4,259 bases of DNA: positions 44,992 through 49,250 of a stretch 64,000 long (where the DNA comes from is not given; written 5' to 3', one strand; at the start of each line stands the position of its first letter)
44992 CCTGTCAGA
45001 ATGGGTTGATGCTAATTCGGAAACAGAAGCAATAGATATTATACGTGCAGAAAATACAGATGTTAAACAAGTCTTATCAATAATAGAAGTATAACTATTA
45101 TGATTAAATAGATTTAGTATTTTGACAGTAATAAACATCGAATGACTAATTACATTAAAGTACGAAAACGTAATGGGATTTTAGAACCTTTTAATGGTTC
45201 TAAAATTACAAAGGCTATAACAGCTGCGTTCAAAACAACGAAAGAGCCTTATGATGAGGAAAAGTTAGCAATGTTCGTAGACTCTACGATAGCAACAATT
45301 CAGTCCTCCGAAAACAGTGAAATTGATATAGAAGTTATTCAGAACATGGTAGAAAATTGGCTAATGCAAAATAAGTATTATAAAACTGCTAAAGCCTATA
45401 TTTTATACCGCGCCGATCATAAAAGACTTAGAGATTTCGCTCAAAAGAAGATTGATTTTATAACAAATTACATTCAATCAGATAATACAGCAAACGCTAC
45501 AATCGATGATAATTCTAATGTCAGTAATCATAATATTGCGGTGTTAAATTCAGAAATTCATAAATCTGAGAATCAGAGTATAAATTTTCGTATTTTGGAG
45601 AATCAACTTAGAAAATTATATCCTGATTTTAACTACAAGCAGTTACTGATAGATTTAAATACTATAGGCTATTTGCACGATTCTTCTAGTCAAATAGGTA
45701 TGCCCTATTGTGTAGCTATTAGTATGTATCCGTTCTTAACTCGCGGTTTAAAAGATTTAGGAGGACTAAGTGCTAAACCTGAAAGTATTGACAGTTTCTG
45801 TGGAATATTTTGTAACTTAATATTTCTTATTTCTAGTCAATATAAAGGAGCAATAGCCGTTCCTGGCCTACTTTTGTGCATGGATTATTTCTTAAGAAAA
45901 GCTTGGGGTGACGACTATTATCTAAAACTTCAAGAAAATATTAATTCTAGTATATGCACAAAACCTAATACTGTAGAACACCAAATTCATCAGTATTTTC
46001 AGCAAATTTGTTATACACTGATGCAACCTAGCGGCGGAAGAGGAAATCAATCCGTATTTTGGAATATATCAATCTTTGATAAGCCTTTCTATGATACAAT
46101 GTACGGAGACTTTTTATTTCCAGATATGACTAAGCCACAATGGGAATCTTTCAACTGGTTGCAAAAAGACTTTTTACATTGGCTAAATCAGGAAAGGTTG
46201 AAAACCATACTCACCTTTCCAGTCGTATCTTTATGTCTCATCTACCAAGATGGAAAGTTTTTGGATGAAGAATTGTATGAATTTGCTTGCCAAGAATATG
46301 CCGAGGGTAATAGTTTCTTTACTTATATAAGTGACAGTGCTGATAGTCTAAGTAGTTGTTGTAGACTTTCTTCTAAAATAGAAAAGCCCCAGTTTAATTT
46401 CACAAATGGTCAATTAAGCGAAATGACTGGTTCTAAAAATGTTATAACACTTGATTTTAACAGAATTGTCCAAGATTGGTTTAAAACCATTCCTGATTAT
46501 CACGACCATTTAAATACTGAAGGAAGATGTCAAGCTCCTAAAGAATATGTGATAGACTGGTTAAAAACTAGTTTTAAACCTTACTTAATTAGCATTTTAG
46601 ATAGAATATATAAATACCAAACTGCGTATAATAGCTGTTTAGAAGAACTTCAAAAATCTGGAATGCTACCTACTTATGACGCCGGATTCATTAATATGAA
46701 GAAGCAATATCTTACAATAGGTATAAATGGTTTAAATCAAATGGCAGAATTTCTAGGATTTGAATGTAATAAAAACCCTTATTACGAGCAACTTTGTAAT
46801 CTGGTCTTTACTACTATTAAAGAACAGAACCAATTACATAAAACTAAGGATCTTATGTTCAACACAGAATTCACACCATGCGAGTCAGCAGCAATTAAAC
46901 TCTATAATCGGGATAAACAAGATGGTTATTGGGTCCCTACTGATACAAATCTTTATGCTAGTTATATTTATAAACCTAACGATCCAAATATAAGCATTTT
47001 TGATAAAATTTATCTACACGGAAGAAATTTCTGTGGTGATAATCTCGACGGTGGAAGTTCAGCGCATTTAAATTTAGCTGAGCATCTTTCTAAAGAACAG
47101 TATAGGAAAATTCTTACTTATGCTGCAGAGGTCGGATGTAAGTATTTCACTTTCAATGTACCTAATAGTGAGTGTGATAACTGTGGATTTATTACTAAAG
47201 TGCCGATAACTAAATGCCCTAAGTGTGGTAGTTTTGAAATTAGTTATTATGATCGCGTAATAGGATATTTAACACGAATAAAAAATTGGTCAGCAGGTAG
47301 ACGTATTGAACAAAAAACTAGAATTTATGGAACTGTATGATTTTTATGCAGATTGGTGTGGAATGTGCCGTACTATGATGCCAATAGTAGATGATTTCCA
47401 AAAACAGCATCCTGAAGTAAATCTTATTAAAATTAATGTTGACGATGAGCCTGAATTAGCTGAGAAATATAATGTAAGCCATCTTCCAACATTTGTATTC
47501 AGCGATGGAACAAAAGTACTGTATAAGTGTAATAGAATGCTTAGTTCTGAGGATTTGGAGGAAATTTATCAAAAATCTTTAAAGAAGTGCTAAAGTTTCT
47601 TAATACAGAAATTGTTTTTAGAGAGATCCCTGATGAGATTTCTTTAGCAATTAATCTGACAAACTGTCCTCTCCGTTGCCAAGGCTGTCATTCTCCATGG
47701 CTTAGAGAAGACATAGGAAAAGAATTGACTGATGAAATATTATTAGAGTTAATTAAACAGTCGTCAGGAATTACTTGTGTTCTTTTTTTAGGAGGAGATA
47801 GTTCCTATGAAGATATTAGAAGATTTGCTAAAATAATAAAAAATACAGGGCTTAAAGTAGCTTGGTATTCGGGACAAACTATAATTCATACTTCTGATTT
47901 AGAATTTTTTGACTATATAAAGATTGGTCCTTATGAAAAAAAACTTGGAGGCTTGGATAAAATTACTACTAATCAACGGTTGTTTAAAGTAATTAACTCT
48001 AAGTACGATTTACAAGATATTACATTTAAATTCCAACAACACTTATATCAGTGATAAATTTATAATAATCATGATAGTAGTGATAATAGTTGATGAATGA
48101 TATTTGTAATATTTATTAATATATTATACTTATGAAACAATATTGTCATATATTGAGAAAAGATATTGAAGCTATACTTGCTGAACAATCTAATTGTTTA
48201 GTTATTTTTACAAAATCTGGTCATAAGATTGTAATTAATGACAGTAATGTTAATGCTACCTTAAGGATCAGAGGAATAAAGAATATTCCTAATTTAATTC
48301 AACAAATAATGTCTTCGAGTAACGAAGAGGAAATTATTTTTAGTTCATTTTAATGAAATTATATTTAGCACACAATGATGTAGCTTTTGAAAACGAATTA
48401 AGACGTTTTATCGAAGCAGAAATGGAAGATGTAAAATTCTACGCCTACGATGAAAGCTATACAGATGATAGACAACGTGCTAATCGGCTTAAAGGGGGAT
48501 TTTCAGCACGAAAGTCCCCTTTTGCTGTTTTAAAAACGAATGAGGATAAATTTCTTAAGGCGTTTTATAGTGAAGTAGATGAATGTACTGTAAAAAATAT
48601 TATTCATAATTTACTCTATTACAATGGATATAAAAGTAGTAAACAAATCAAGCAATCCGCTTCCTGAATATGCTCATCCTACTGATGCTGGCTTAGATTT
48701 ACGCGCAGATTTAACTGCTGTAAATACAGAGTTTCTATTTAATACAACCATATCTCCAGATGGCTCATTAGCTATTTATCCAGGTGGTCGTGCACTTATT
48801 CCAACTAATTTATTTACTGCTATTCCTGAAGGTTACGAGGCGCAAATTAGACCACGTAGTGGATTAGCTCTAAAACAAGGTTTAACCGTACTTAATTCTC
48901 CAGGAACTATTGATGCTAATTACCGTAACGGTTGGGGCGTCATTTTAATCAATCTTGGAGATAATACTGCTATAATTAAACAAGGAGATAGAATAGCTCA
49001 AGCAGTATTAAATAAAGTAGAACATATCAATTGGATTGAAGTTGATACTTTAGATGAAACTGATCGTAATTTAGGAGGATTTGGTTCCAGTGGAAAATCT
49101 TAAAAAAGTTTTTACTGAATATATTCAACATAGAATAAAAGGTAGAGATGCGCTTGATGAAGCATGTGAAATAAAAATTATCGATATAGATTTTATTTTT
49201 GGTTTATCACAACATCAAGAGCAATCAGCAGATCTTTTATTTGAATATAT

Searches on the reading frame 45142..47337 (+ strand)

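Call 64: search_protein_families(library=pfam, proteins=[window:45142-47337:+], max_evalue=0.001)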
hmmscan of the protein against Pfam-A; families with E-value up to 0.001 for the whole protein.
window:45142-47337:+ (732 aa): 2 families
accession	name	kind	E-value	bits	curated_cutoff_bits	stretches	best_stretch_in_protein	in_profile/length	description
PF13597.11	NRDD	-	1.5e-76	258.7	26.2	1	173-728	40-560/562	Anaerobic ribonucleoside-triphosphate reductase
PF03477.21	ATP-cone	-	1e-23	84.1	25.8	1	5-95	1-88/88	ATP cone domain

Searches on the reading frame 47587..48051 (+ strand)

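Call 64: search_protein_families(library=pfam, proteins=[window:47587-48051:+], max_evalue=0.001)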
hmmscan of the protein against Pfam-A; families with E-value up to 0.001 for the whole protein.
window:47587-48051:+ (155 aa): 2 families
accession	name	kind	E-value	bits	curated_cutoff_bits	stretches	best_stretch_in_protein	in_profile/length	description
PF13353.11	Fer4_12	-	1.3e-05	26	22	1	24-104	12-99/137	4Fe-4S single cluster domain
PF04055.27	Radical_SAM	-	2.3e-05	25.1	29.5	1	26-101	6-90/166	Radical SAM superfamily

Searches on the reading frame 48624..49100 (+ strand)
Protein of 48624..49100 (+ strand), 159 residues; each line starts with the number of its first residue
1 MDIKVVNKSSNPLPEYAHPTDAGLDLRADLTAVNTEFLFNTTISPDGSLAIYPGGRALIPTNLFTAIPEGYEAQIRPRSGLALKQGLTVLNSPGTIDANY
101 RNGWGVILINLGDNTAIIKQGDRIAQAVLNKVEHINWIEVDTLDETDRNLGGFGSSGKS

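Call 64: search_protein_families(library=pfam, proteins=[window:48624-49100:+], max_evalue=0.001)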
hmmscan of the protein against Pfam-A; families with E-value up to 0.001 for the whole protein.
window:48624-49100:+ (159 aa): 2 families
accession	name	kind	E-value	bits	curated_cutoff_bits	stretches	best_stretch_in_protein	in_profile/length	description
PF00692.24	dUTPase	-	8.5e-26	90.7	22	1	49-157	24-129/129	dUTPase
PF22769.1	DCD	-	2.7e-09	37.7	27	1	27-131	55-152/153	dCTP deaminase-like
